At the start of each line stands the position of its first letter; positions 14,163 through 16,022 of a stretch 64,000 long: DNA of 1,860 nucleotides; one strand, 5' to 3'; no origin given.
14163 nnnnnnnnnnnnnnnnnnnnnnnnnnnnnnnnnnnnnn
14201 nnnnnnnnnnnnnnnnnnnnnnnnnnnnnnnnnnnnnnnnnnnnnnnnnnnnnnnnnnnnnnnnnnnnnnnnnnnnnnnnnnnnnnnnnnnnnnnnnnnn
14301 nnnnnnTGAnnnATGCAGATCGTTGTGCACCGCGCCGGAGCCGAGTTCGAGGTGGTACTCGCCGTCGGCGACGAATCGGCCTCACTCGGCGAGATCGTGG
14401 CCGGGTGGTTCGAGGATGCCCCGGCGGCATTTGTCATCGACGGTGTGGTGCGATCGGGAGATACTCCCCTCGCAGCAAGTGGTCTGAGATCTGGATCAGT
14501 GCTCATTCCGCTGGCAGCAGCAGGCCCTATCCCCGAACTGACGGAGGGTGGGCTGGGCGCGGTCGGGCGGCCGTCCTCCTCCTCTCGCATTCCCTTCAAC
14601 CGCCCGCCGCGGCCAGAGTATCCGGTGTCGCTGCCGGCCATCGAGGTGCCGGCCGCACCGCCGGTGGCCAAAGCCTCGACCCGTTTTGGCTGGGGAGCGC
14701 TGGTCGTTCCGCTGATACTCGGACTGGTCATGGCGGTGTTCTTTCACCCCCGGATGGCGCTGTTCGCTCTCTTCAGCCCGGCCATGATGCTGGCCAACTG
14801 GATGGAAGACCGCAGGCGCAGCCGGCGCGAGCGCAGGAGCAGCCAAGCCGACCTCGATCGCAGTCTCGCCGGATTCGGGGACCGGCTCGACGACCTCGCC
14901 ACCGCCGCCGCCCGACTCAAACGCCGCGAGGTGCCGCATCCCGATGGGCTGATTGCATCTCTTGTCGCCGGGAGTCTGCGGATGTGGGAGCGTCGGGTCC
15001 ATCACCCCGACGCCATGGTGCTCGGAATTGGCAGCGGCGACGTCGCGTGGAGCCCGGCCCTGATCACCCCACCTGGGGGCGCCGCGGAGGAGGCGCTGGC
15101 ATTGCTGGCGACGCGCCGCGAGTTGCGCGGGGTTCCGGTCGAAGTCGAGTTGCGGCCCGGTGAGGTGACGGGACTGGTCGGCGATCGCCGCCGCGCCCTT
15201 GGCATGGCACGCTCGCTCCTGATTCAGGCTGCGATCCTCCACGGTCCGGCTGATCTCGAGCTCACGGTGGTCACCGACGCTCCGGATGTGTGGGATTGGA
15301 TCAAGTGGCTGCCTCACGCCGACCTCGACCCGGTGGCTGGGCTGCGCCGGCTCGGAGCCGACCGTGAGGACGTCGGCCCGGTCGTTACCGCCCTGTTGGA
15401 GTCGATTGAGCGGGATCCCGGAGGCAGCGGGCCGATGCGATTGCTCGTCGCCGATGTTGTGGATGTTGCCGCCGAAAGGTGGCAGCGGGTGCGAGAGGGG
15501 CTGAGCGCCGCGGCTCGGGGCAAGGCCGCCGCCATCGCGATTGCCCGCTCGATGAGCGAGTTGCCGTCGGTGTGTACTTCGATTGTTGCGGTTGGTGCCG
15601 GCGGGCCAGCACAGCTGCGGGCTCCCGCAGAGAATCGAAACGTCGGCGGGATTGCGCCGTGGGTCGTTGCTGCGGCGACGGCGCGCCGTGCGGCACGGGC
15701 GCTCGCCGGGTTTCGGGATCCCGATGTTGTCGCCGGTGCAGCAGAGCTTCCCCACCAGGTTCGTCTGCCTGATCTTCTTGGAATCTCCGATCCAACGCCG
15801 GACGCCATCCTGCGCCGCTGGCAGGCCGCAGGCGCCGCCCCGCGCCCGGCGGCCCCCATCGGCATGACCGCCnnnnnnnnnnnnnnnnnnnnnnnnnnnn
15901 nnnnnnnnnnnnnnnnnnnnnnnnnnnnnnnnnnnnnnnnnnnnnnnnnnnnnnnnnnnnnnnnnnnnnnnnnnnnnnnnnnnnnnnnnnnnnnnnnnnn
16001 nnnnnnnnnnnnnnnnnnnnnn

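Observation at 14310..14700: EccC carries an extra N-terminal ~70-aa beta-grasp/ubiquitin-like-looking domain before its TM helices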

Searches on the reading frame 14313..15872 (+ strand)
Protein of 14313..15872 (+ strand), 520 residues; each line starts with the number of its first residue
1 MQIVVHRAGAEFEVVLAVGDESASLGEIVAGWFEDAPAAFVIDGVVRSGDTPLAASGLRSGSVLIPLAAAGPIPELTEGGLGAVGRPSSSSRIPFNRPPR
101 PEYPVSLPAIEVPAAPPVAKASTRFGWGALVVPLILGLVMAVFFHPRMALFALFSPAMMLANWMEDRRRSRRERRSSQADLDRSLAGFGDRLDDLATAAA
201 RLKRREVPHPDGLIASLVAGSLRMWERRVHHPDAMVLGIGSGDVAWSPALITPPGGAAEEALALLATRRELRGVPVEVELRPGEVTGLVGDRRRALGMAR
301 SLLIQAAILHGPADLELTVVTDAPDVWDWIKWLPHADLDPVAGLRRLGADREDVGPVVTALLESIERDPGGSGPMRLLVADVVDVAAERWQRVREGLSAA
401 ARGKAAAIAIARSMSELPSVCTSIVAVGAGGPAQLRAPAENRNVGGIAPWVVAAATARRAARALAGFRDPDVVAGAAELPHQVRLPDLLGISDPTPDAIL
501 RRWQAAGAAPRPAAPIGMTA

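Call 13: find_homologous_proteins(query=window:14313-15872:+, max_evalue=0.00001)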
Query window:14313-15872:+ (520 aa): 23 proteins with E <= 0.00001 among 8000 candidates.
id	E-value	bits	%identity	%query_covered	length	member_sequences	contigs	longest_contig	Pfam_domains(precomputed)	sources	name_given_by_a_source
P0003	3.0e-83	298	41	83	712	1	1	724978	PF01580.25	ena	-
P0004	4.8e-80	288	40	82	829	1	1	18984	PF01580.25,PF13191.13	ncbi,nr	ncbi:MAG: hypothetical protein GY722_01935, partial [bacterium]|nr:hypothetical protein [bacterium]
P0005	2.4e-68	249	39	82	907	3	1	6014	PF00498.32,PF16697.11,PF01580.25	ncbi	ncbi:MAG: FtsK/SpoIIIE domain-containing protein, partial [Pseudonocardiaceae bacterium]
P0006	6.8e-68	248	38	84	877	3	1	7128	PF00498.32,PF16697.11,PF13401.13,PF01580.25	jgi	jgi:S-DNA-T family DNA segregation ATPase FtsK/SpoIIIE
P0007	2.6e-62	229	35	84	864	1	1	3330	PF00498.32,PF16697.11,PF01580.25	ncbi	ncbi:MAG: FtsK/SpoIIIE domain-containing protein, partial [Acidimicrobiia bacterium]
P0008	3.2e-59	219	36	82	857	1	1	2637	PF00498.32,PF16697.11,PF13401.13,PF01580.25,PF13191.13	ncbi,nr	ncbi:MAG: FtsK/SpoIIIE domain-containing protein, partial [Actinomycetota bacterium]|nr:FtsK/SpoIIIE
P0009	1.3e-53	201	34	92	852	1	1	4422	PF00498.32,PF16697.11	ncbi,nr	ncbi:MAG: FHA domain-containing protein [Actinomycetota bacterium]|nr:FHA domain-containing protein 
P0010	1.1e-51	194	38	75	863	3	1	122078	PF00498.32,PF16697.11,PF13401.13,PF01580.25,PF13191.13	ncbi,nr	ncbi:MAG TPA: FtsK/SpoIIIE domain-containing protein, partial [Solirubrobacteraceae bacterium]|nr:Ft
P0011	5.5e-51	192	37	75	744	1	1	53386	PF01580.25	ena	-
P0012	2.7e-50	190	36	74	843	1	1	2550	PF13401.13,PF01580.25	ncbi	ncbi:MAG: FtsK/SpoIIIE domain-containing protein, partial [Acidimicrobiales bacterium]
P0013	3.2e-50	189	36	82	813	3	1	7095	PF00498.32,PF16697.11,PF13401.13,PF01580.25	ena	-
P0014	3.8e-50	189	37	73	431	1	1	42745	-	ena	-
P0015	6.6e-50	188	35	78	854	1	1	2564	PF00498.32,PF01580.25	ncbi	ncbi:MAG TPA: FtsK/SpoIIIE domain-containing protein, partial [Acidimicrobiales bacterium]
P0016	1.7e-49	187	31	82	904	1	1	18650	PF00498.32,PF16697.11,PF01580.25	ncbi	-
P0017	2.4e-49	187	35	80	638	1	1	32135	PF00498.32,PF16697.11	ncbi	ncbi:MAG TPA: FHA domain-containing protein, partial [Acidimicrobiales bacterium]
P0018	1.0e-43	168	36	73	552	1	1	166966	PF01580.25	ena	-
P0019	4.3e-36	143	41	47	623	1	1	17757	PF13401.13,PF01580.25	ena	-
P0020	8.6e-25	106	33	81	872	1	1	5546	PF00498.32,PF16697.11,PF01580.25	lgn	-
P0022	1.2e-23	102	32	88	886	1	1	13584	PF00498.32,PF16697.11,PF01580.25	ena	-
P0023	2.7e-21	94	30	59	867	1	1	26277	PF01580.25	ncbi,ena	-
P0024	6.6e-17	80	27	84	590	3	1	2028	PF01580.25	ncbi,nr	ncbi:MAG TPA: FtsK/SpoIIIE domain-containing protein, partial [Chloroflexota bacterium]|nr:FtsK/SpoI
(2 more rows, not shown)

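Call 40: find_related_loci(query=window:14313-15872:+, collection=genome_contigs, flank=10000)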
Query window:14313-15872:+ (520 aa) in genome_contigs; peptide patterns used: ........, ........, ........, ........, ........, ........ (x = any residue, [..] = any of these).
102 stretches matched a pattern; 2 encode a relative of the query (tblastn E <= 1e-3); 2 distinct loci.
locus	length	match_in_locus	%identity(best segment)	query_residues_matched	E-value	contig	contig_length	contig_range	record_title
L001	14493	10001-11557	83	1-519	0e+0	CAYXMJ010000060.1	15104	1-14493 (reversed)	MAG TPA_asm: uncultured Acidimicrobiaceae bacterium isolate binchicken_co373_9 genome assembly, contig: NODE_909_length_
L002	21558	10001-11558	86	1-519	0e+0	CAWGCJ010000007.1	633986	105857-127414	MAG: uncultured Acidimicrobiia bacterium isolate MFD03804.bin.2.108 genome assembly, contig: contig_6111, whole genome s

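Call 46: find_encoding_contigs(protein=P0010, flank=10000, max_places=2)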
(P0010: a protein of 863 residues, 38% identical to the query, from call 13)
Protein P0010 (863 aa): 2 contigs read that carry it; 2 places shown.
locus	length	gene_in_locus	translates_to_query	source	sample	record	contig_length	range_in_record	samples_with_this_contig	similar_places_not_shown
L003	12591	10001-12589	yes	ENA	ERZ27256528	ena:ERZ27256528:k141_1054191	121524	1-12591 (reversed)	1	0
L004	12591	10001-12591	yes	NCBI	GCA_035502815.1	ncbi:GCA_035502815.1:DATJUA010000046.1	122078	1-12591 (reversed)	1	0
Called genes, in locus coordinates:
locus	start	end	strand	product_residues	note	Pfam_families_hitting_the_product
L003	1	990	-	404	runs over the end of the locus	PF02771:Acyl-CoA_dh_N, PF02770:Acyl-CoA_dh_M, PF00441:Acyl-CoA_dh_1, PF08028:Acyl-CoA_dh_2, PF22924:ACOX_C_alpha1 (weak)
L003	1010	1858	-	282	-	PF04248:NTP_transf_9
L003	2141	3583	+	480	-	PF00501:AMP-binding, PF13193:AMP-binding_C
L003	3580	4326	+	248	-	PF07722:Peptidase_C26, PF00117:GATase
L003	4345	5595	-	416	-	PF00291:PALP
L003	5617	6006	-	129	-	PF01042:Ribonuc_L-PSP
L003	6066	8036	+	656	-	PF03190:Thioredox_DsbH, PF13899:Thioredoxin_7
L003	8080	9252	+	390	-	PF01453:B_lectin (faint)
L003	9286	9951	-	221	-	PF16697:Yop-YscD_cpl, PF00498:FHA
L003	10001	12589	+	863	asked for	PF00498:FHA, PF16697:Yop-YscD_cpl, PF13191:AAA_16 (faint), PF01580:FtsK_SpoIIIE, PF13401:AAA_22 (weak)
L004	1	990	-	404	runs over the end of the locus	PF02771:Acyl-CoA_dh_N, PF02770:Acyl-CoA_dh_M, PF00441:Acyl-CoA_dh_1, PF08028:Acyl-CoA_dh_2, PF22924:ACOX_C_alpha1 (weak)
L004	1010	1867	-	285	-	PF04248:NTP_transf_9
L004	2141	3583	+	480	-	PF00501:AMP-binding, PF13193:AMP-binding_C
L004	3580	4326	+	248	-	PF07722:Peptidase_C26, PF00117:GATase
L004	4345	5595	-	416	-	PF00291:PALP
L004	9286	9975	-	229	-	PF16697:Yop-YscD_cpl, PF00498:FHA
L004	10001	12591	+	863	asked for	PF00498:FHA, PF16697:Yop-YscD_cpl, PF13191:AAA_16 (faint), PF01580:FtsK_SpoIIIE, PF13401:AAA_22 (weak)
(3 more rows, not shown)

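Call 47: find_encoding_contigs(protein=P0003, flank=10000, max_places=2)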
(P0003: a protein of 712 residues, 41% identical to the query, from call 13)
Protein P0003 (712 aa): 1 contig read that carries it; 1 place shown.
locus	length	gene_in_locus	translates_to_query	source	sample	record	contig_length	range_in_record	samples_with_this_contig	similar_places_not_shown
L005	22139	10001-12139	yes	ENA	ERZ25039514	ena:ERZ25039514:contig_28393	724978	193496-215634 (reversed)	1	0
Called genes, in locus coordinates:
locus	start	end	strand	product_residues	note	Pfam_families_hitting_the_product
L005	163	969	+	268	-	-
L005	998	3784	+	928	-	PF00580:UvrD-helicase, PF01443:Viral_helicase1 (faint), PF13245:AAA_19, PF13604:AAA_30, PF13361:UvrD_C, PF13538:UvrD_C_2, PF00570:HRDC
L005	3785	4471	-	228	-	PF01209:Ubie_methyltran, PF08241:Methyltransf_11, PF08242:Methyltransf_12, PF13649:Methyltransf_25, PF13847:Methyltransf_31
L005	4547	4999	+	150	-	-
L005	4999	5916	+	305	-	PF12146:Hydrolase_4, PF00561:Abhydrolase_1, PF00975:Thioesterase (weak), PF12697:Abhydrolase_6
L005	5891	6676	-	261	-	PF00561:Abhydrolase_1, PF12146:Hydrolase_4, PF12697:Abhydrolase_6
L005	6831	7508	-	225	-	PF14011:ESX-1_EspG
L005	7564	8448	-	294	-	PF12642:TpcC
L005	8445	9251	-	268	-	-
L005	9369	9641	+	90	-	PF06013:WXG100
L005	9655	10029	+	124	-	-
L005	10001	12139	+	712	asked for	PF01580:FtsK_SpoIIIE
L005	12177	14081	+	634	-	PF01580:FtsK_SpoIIIE, PF13604:AAA_30 (faint), PF25199:nSTAND_NTPase5 (faint)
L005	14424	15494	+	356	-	PF06259:Abhydrolase_8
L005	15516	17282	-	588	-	PF00072:Response_reg, PF00196:GerE, PF04545:Sigma70_r4 (weak), PF08281:Sigma70_r4_2 (faint)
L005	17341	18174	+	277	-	PF01210:NAD_Gly3P_dh_N (weak), PF02558:ApbA (weak), PF03446:NAD_binding_2 (weak), PF03807:F420_oxidored, PF14748:P5CR_dimer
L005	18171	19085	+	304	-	PF01619:Pro_dh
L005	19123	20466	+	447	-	PF20381:Rv1476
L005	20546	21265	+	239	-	PF04012:PspA_IM30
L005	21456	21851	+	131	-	-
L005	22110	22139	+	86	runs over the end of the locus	PF13302:Acetyltransf_3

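Call 59: find_encoding_contigs(protein=P0017, flank=10000, max_places=1)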
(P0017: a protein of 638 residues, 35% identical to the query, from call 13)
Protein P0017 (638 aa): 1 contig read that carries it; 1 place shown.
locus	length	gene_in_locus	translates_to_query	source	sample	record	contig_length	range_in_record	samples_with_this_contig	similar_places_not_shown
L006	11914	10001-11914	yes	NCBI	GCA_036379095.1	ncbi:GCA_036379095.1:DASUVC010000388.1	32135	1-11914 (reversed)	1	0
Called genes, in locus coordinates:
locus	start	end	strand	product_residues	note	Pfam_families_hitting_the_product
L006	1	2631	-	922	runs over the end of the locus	PF02687:FtsX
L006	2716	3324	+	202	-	PF03551:PadR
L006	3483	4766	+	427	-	PF11271:PorA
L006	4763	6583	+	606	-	PF00501:AMP-binding, PF23562:AMP-binding_C_3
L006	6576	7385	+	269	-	PF00583:Acetyltransf_1 (weak)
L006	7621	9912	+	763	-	PF03176:MMPL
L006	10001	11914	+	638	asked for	PF16697:Yop-YscD_cpl, PF00498:FHA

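Call 60: find_encoding_contigs(protein=P0016, flank=10000, max_places=1)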
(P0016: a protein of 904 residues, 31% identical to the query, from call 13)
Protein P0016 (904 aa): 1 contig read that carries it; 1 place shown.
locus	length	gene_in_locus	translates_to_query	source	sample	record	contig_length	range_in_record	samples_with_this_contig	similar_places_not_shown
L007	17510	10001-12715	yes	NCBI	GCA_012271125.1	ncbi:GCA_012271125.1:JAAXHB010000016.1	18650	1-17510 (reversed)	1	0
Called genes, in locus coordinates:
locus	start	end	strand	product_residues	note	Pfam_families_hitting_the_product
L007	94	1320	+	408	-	PF00005:ABC_tran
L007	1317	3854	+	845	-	PF00528:BPD_transp_1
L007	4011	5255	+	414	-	PF04069:OpuAC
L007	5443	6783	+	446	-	PF00557:Peptidase_M24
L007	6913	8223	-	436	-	PF00070:Pyr_redox (faint), PF00890:FAD_binding_2 (weak), PF01266:DAO, PF07992:Pyr_redox_2 (faint), PF13450:NAD_binding_8 (weak)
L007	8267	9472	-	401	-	PF08240:ADH_N (faint), PF16912:Glu_dehyd_C (weak), PF00107:ADH_zinc_N, PF13602:ADH_zinc_N_2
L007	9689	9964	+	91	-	PF06013:WXG100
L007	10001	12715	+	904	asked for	PF00498:FHA, PF16697:Yop-YscD_cpl, PF01580:FtsK_SpoIIIE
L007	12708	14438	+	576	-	PF01580:FtsK_SpoIIIE, PF13604:AAA_30 (faint)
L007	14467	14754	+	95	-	-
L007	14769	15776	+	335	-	PF01555:N6_N4_Mtase, PF01844:HNH, PF14279:HNH_5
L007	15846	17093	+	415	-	-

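Call 61: find_encoding_contigs(protein=P0023, flank=10000, max_places=1)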
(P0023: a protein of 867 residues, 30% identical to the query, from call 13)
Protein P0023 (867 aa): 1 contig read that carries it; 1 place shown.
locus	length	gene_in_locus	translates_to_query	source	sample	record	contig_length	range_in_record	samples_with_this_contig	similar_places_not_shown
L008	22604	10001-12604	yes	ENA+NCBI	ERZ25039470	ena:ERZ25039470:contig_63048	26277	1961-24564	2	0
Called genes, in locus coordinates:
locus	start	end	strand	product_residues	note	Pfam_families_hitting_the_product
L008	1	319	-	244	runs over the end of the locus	-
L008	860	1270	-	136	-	-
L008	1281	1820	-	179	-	-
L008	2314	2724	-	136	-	PF07811:TadE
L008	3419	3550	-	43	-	-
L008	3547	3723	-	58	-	-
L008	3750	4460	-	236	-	-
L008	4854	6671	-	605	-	PF00437:T2SSE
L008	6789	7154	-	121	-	-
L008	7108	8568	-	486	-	-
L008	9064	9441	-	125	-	-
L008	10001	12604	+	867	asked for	PF01580:FtsK_SpoIIIE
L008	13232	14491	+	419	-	PF01580:FtsK_SpoIIIE (faint)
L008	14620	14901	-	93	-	-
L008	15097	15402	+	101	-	-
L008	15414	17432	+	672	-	-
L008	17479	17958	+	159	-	-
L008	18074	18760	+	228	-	-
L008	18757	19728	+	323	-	-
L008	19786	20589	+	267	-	PF06750:A24_N_bact, PF01478:Peptidase_A24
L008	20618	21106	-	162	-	PF01575:MaoC_dehydratas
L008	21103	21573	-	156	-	PF01575:MaoC_dehydratas, PF13452:FAS1_DH_region, PF22622:MFE-2_hydrat-2_N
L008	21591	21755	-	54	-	PF00471:Ribosomal_L33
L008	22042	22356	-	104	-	-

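Call 76: predict_structure(alignment_id=A4)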
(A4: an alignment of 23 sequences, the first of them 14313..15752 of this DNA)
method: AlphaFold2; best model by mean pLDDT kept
length: 480 residues; sequences in the alignment: 23
mean_pLDDT: 85.3   pTM: 0.81
mean pLDDT of the five models: 85.3, 85.0, 83.2, 82.5, 82.5
residues with pLDDT >= 90: 235; 70-90: 200; 50-70: 19; < 50: 26
segments of 3 or more residues with pLDDT < 50: 70-90, 476-480
pLDDT, mean of each block of 10 residues (from residue 1): 84 82 84 82 86 85 78 36 35 74 78 87 73 81 82 80 87 91 96 96 94 89 84 94 95 93 94 97 96 96 97 94 91 83 73 85 85 90 86 93 95 93 94 94 96 95 88 53
secondary structure, 60 per line:
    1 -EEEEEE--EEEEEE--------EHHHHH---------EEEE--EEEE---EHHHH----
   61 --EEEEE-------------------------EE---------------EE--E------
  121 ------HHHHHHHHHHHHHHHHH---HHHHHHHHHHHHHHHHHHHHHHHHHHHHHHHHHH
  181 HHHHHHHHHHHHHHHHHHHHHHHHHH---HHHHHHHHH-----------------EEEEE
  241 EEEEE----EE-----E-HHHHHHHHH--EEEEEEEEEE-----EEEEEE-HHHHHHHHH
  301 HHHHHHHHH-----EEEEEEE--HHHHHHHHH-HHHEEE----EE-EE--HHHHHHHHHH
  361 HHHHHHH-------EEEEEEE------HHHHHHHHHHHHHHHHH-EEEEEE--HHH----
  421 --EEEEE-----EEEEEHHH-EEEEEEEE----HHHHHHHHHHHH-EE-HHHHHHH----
elements in order: E2-7 E10-15 H25-29 E39-42 E45-48 H53-56 E63-67 H127-143 H147-206 H210-218 E236-245 H259-267 E270-279 E285-290 H292-309 E315-321 H324-332 E337-339 H351-367 E375-381 H388-404 E406-411 E423-427 E433-437 E442-449 H454-465 H470-476

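Call 80: fold_search(model_id=the predicted structure, library=pdb)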
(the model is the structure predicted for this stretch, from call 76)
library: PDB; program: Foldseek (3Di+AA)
matches with E <= 10: 1520; with E <= 0.001: 139
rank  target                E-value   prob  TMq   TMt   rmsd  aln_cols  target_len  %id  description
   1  7np7_C1               4.3e-17  1.00  0.50  0.57   7.0       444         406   21  Structure of an intact ESX-5 inner membrane complex, Composite C1 model (released 2021-06-02)
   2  6sgw_F                6.2e-17  1.00  0.53  0.74   6.8       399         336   20  Structure of the ESX-3 core complex (released 2019-10-09)
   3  6umm_E                6.9e-17  1.00  0.53  0.72   4.7       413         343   20  A complete structure of the ESX-3 translocon complex (released 2019-10-23)
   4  7b9s_2                4.2e-16  1.00  0.45  0.53   8.7       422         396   22  Structure of the mycobacterial ESX-5 Type VII Secretion System hexameric pore complex (released 2021-07-07)
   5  6sgx_F                5.9e-16  1.00  0.53  0.74   6.8       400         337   20  Structure of protomer 1 of the ESX-3 core complex (released 2019-10-09)
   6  7b9f_C                1.0e-15  1.00  0.44  0.60   5.8       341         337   20  Structure of the mycobacterial ESX-5 Type VII Secretion System hexameric pore complex (released 2021-07-07)
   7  9qks_H                1.1e-15  1.00  0.50  0.43   4.9       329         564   18  B subtilis Type VIIb Core Unit (T7bCU) + DUF (released 2025-11-26)
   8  6sgz_J                1.3e-15  1.00  0.55  0.77   4.3       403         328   20  Structure of protomer 2 of the ESX-3 core complex (released 2019-10-09)
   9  9qks_G                1.3e-15  1.00  0.51  0.67   4.4       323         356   18  B subtilis Type VIIb Core Unit (T7bCU) + DUF (released 2025-11-26)
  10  6sgw_J                1.3e-14  1.00  0.52  0.74   4.7       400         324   19  Structure of the ESX-3 core complex (released 2019-10-09)
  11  7npt_C1               3.3e-14  1.00  0.48  0.65   9.9       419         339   20  Cytosolic bridge of an intact ESX-5 inner membrane complex (released 2021-05-26)
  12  8rin_B                3.0e-13  1.00  0.38  0.67   5.6       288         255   20  Crystal structure of EccC5 DUF domain of Mycobacterium tuberculosis (released 2024-11-27)
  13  8rin_A                9.0e-13  1.00  0.38  0.68   5.7       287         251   20  Crystal structure of EccC5 DUF domain of Mycobacterium tuberculosis (released 2024-11-27)
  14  6t8b_D                2.6e-07  1.00  0.28  0.34  10.2       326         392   10  FtsK motor domain with dsDNA, translocating state (released 2019-11-20)
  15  4lya                  7.3e-07  1.00  0.35  0.33   6.3       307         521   12  EssC (ATPases 2 and 3) from Geobacillus thermodenitrificans (SeMet) (released 2015-02-04)
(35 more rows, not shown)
